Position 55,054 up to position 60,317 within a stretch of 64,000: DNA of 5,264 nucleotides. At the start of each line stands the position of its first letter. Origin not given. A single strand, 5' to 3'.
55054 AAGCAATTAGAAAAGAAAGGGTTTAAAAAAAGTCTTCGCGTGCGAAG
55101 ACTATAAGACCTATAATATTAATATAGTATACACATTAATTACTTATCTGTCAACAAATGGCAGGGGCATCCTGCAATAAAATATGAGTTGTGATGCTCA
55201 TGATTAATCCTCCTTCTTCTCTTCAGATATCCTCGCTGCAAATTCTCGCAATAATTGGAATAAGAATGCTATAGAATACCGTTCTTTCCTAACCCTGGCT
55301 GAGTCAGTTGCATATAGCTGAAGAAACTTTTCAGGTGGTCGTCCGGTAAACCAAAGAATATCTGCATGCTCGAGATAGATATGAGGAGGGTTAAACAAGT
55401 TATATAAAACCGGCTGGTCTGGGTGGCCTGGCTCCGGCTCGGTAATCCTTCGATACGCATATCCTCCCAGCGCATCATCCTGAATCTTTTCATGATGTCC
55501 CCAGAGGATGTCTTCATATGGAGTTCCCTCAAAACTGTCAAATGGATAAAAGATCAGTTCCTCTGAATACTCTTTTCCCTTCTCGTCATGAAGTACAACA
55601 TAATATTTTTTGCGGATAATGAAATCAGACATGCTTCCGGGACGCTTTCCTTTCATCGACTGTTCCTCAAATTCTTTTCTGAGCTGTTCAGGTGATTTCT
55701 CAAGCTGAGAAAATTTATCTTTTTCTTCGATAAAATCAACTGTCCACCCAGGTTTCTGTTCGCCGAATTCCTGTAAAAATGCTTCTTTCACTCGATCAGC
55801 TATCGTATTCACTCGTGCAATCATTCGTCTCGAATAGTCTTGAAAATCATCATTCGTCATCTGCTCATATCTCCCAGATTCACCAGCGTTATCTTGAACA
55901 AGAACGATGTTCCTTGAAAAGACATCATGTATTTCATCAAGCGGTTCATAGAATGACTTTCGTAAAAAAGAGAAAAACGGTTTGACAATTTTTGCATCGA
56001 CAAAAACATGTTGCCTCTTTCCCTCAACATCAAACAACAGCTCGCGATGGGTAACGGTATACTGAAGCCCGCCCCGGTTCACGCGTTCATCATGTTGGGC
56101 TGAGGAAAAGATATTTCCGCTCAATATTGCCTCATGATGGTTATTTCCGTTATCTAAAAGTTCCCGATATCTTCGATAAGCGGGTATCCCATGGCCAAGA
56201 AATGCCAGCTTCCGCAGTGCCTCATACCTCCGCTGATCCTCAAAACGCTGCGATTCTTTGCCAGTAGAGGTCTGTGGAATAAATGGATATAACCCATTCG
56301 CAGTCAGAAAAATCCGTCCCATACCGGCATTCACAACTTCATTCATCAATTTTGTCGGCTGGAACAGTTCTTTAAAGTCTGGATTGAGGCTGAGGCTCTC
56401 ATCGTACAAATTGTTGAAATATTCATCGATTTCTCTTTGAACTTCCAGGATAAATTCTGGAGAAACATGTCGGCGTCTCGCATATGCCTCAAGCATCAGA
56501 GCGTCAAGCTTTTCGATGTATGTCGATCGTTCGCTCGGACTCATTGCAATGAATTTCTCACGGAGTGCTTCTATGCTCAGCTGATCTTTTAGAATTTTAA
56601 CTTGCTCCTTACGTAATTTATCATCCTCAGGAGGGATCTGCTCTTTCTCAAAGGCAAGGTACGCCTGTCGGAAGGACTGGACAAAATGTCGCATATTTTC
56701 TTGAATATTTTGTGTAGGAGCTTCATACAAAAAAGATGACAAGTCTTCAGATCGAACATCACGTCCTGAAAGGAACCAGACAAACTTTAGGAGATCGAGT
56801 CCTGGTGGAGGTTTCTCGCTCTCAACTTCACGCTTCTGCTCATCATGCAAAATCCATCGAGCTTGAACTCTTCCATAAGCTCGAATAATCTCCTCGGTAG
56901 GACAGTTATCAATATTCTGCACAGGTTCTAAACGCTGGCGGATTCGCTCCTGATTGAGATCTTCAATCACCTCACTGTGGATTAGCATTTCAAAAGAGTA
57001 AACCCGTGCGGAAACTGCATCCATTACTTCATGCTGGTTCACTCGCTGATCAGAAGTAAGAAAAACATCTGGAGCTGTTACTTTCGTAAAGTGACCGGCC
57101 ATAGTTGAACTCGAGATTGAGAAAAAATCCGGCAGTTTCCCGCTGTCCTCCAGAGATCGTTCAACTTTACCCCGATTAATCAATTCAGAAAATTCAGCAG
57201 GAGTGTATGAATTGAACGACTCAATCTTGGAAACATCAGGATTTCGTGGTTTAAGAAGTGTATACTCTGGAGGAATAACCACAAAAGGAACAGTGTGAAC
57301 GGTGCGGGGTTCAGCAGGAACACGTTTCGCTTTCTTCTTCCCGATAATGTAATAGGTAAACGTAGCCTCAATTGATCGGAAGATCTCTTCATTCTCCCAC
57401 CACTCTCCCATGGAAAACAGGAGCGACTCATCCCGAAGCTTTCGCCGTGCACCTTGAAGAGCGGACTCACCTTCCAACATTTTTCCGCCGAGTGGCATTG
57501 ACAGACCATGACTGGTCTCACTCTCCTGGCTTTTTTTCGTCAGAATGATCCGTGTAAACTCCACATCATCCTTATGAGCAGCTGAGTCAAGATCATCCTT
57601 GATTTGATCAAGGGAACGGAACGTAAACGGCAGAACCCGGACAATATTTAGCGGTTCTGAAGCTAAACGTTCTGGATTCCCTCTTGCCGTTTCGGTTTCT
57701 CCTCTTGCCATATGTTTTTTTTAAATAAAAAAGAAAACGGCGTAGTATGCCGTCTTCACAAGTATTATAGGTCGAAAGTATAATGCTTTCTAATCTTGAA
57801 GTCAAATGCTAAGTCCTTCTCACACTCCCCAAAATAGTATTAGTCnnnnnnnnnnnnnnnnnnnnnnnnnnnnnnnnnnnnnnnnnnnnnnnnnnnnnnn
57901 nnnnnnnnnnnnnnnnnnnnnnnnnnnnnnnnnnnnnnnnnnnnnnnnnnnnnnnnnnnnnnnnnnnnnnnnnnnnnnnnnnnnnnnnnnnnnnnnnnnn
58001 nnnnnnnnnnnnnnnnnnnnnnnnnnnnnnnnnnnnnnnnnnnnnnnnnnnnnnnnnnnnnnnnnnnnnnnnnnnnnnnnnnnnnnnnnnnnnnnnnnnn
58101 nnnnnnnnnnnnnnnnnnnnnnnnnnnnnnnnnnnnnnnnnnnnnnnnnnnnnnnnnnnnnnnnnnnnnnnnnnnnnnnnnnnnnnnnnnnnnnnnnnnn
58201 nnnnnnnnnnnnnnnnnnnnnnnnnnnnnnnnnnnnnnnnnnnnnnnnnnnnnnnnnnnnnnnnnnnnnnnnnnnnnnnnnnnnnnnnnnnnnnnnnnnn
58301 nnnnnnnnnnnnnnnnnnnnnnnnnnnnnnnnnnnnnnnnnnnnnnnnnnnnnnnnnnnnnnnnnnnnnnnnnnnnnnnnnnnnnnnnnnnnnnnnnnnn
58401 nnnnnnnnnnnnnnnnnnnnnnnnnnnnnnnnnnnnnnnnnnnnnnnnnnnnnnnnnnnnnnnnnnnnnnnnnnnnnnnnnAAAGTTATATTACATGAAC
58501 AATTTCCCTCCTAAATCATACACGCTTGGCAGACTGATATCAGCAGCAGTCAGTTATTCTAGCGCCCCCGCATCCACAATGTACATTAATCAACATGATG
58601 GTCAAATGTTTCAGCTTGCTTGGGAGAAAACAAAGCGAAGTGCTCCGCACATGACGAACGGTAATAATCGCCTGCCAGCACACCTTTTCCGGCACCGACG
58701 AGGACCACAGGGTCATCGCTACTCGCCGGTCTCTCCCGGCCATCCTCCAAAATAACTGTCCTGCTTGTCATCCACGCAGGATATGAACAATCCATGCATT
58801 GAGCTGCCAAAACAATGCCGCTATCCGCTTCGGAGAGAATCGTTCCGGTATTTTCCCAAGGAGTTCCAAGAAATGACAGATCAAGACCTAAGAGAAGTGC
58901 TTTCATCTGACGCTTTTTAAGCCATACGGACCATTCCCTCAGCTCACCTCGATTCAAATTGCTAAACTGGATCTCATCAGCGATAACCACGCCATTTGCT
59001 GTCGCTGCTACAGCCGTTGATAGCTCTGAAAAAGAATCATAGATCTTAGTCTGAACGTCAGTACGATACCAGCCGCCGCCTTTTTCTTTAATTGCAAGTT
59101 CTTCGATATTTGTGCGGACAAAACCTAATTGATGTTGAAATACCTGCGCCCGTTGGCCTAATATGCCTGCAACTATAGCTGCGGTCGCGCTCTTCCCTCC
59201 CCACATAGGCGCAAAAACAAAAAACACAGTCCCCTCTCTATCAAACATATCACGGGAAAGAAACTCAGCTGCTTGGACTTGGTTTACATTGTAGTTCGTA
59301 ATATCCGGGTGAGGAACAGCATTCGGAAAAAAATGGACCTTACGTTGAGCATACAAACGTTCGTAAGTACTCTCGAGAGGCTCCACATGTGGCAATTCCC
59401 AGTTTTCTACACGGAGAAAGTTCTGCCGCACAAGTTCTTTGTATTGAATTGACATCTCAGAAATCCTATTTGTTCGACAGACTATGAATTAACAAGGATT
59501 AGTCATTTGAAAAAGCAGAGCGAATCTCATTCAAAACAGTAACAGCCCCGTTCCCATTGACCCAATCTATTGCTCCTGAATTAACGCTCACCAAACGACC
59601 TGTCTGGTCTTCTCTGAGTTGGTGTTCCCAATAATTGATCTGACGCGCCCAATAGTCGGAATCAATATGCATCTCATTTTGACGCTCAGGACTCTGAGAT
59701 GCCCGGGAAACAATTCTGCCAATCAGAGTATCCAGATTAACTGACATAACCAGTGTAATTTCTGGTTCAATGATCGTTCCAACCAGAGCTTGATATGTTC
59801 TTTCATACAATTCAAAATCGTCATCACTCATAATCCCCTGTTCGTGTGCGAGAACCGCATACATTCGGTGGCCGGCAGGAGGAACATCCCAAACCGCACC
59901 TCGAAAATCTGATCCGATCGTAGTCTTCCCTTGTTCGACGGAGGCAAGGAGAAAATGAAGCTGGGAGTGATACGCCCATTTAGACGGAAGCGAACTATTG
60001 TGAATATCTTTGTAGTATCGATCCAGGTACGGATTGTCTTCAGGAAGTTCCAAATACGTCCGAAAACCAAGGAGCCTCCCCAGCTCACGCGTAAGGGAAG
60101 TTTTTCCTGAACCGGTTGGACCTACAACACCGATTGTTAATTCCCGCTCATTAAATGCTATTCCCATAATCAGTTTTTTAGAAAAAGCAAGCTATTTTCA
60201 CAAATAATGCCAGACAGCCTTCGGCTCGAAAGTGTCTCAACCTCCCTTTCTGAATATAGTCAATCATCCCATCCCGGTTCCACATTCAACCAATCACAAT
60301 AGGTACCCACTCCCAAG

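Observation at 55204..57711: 835-aa protein with an N-terminal Nudix fold whose catalytic glutamates are replaced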

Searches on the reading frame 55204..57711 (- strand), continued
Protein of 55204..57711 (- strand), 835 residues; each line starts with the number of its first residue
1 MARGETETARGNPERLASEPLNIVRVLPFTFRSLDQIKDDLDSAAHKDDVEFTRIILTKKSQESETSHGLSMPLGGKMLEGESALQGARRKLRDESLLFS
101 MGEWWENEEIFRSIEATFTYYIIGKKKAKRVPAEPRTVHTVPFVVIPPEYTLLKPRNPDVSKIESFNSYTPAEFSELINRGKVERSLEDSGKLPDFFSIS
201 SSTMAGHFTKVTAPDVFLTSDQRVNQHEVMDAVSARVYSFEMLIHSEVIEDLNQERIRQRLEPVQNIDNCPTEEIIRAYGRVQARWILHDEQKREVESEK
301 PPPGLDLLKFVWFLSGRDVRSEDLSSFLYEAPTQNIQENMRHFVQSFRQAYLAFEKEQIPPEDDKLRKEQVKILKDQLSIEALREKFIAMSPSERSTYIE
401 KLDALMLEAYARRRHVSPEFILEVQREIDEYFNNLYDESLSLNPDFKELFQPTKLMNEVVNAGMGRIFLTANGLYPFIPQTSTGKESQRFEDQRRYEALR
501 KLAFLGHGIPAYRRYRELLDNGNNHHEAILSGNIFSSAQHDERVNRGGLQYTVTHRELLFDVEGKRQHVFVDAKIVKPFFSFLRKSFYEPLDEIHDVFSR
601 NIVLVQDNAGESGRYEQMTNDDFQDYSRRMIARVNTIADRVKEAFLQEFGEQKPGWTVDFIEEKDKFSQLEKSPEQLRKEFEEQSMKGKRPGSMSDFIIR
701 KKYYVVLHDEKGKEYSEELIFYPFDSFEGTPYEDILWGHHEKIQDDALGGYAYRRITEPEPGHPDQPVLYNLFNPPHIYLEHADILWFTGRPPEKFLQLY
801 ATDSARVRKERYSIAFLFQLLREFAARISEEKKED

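Call 111: search_protein_families(library=padloc, alignment_id=A1, max_evalue=0.1)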
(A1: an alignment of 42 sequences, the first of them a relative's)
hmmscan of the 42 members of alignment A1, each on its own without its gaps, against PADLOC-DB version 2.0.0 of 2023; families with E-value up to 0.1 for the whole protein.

A. member 1, P0001 (835 aa): 1 family
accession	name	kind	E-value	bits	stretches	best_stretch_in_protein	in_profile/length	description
PDLC02290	AbiEii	-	0.0016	16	1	559-677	153-270/290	AbiEii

B. families by the number of members that match (of 42 scanned): 4 families
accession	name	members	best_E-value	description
PDLC04899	PDC-S07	8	0.00092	-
PDLC02290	AbiEii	1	0.0016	AbiEii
PDLC05066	PDC-S68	1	0.005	-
PDLC00276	PtuA1|PtuA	1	0.01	AAA ATPase domain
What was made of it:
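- Eight of 42 members weakly match the defence-candidate model PDC-S07 (call 111). The AbiEii match occurs in 1 of 42 members and falls on the non-catalytic half of that profile (call 111).
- Tried and rejected: AbiEii is rejected as a chance hit (1 of 42 members; call 111).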

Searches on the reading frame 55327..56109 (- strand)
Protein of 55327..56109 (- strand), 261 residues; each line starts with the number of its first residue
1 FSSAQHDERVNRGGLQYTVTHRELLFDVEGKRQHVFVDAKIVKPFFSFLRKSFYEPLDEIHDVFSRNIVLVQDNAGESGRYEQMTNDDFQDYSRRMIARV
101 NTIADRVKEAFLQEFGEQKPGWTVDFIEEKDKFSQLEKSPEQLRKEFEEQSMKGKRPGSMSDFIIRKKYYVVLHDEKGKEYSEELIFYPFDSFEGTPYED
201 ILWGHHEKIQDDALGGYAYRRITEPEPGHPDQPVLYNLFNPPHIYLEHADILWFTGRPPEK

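Call 62: search_solved_structures(query=A3, max_evalue=10, show_alignments=4)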
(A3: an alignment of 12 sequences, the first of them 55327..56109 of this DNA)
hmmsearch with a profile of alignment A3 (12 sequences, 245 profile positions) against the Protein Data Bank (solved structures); distinct sequences matched with E-value up to 10: 0.
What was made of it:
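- On RelA/SpoT homologue synthetase (PF04607): PDB profile search: 0 hits (call 62).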

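Call 80: search_protein_families(library=pfam, alignment_id=A3, max_evalue=10)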
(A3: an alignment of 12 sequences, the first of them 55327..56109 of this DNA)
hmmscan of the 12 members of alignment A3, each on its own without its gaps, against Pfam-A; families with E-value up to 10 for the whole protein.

A. member 1, window:55327-56109:- (261 aa): 1 family
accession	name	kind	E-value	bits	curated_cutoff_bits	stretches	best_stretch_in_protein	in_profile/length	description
PF13870.11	CCDC113_CCDC96_CC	-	0.19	11.9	31.6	1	123-153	144-174/177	CCDC113/CCDC96, coiled-coil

B. families by the number of members that match (of 12 scanned): 5 families
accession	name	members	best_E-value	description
PF16344.10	FecR_C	1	0.044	FecR, C-terminal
PF25661.1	PBCV_P4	1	0.058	Phycodnaviridae minor capsid protein P4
PF12321.13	DUF3634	1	0.065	Protein of unknown function (DUF3634)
PF03317.18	ELF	1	0.071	ELF protein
PF13870.11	CCDC113_CCDC96_CC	1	0.19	CCDC113/CCDC96, coiled-coil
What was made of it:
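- On RelA/SpoT homologue synthetase (PF04607): No Pfam hit at E up to 10 for 12 C-terminal domains (call 80).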

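Call 121: search_protein_families(library=ncbifam, alignment_id=A3, max_evalue=10)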
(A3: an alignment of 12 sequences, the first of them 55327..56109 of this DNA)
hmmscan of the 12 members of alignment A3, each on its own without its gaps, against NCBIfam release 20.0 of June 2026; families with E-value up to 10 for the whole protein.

A. member 1, window:55327-56109:- (261 aa): 0 families

B. families by the number of members that match (of 12 scanned): 5 families
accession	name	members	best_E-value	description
TIGR03291.1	methan_mark_17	1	0.034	methanogenesis marker 17 protein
NF005052.0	PRK06462.1-1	1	0.071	asparagine synthetase A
NF006500.1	PRK08937.2-4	1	0.087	adenylosuccinate lyase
NF038390.1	Nsidase_PpnN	1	0.1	nucleotide 5'-monophosphate nucleosidase PpnN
NF006583.0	PRK09109.1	1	0.17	flagellar motor protein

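Call 122: search_protein_families(library=phrogs, alignment_id=A3, max_evalue=10)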
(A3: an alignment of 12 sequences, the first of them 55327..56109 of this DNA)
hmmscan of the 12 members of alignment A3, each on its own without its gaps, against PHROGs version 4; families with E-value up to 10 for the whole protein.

A. member 1, window:55327-56109:- (261 aa): 2 families
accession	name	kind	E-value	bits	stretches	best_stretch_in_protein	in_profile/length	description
phrog_24155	-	unknown function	0.036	15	1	21-88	71-138/154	-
phrog_27864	-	unknown function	0.088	14.3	1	152-207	42-98/108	-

B. families by the number of members that match (of 12 scanned): 7 families
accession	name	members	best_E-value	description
phrog_24155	-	1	0.036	-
phrog_23799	-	1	0.083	-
phrog_27864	-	1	0.088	-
phrog_20350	-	1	0.21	-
phrog_29227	-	1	0.24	-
phrog_2400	-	1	0.25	-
phrog_4569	-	1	0.28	-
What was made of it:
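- Nothing in Pfam, NCBIfam, PHROGs, PADLOC or PDB sequences matches it (calls 62, 80, 111, 121, 122).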

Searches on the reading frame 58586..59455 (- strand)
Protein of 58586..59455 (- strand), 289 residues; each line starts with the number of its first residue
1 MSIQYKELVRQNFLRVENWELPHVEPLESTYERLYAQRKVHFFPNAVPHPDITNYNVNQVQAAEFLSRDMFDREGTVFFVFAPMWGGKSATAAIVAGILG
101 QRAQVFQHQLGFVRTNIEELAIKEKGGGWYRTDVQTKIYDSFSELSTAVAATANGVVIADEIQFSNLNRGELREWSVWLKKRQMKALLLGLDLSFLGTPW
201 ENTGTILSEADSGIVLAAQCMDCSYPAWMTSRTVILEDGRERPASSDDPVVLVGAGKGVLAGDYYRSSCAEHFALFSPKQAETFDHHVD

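Call 3: search_protein_families(library=pfam, proteins=[window:58586-59455:-], max_evalue=1)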
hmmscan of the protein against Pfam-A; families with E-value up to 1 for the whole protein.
window:58586-59455:- (289 aa): 3 families
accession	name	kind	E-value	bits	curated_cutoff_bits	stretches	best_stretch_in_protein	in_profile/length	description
PF00265.24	TK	-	7.6e-12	45.9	20.6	1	76-273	2-176/176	Thymidine kinase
PF13975.11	gag-asp_proteas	-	0.18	12.9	28.2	1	146-192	40-88/92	gag-polyprotein putative aspartyl protease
PF11501.13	bCoV_NSP1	-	0.21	11.7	25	0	11-47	18-54/138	Betacoronavirus replicase NSP1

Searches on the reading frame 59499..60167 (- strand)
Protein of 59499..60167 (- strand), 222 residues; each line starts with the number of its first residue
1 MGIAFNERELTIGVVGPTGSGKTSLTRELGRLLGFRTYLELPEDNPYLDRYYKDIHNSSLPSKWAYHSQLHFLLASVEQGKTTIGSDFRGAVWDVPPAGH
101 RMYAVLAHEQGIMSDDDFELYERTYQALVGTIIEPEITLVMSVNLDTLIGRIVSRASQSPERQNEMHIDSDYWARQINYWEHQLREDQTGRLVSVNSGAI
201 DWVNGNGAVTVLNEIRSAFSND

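Call 3: search_protein_families(library=pfam, proteins=[window:59499-60167:-], max_evalue=1)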
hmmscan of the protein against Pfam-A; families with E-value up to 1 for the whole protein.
window:59499-60167:- (222 aa): 12 families
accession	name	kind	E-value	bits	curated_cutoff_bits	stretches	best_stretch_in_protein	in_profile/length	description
PF01712.25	dNK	-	2.1e-18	67.3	27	1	12-186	1-169/203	Deoxynucleoside kinase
PF13238.12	AAA_18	-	1.6e-05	25.8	29.4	1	12-50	1-41/128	AAA domain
PF13401.12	AAA_22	-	0.011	16.5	27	1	12-45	8-45/130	AAA domain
PF13191.12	AAA_16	-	0.025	15.5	32.6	1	13-33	28-48/167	AAA ATPase domain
PF13671.12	AAA_33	-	0.026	15.3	27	1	14-45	4-32/143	AAA domain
PF07728.20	AAA_5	-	0.028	14.8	22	1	14-37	4-28/139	AAA domain (dynein-related subfamily)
PF13521.12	AAA_28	-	0.065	13.9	27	1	14-40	4-30/164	AAA domain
PF02367.23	TsaE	-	0.1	13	26.6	1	11-36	23-48/128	Threonylcarbamoyl adenosine biosynthesis protein TsaE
PF00005.33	ABC_tran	-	0.12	13.4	25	1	11-29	13-31/137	ABC transporter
PF13479.12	AAA_24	-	0.13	12.5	27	1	10-33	3-26/195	AAA domain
PF02224.24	Cytidylate_kin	-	0.13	12.4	26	1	12-36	1-25/211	Cytidylate kinase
PF13207.12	AAA_17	-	0.27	11.9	27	0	15-36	1-22/136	AAA domain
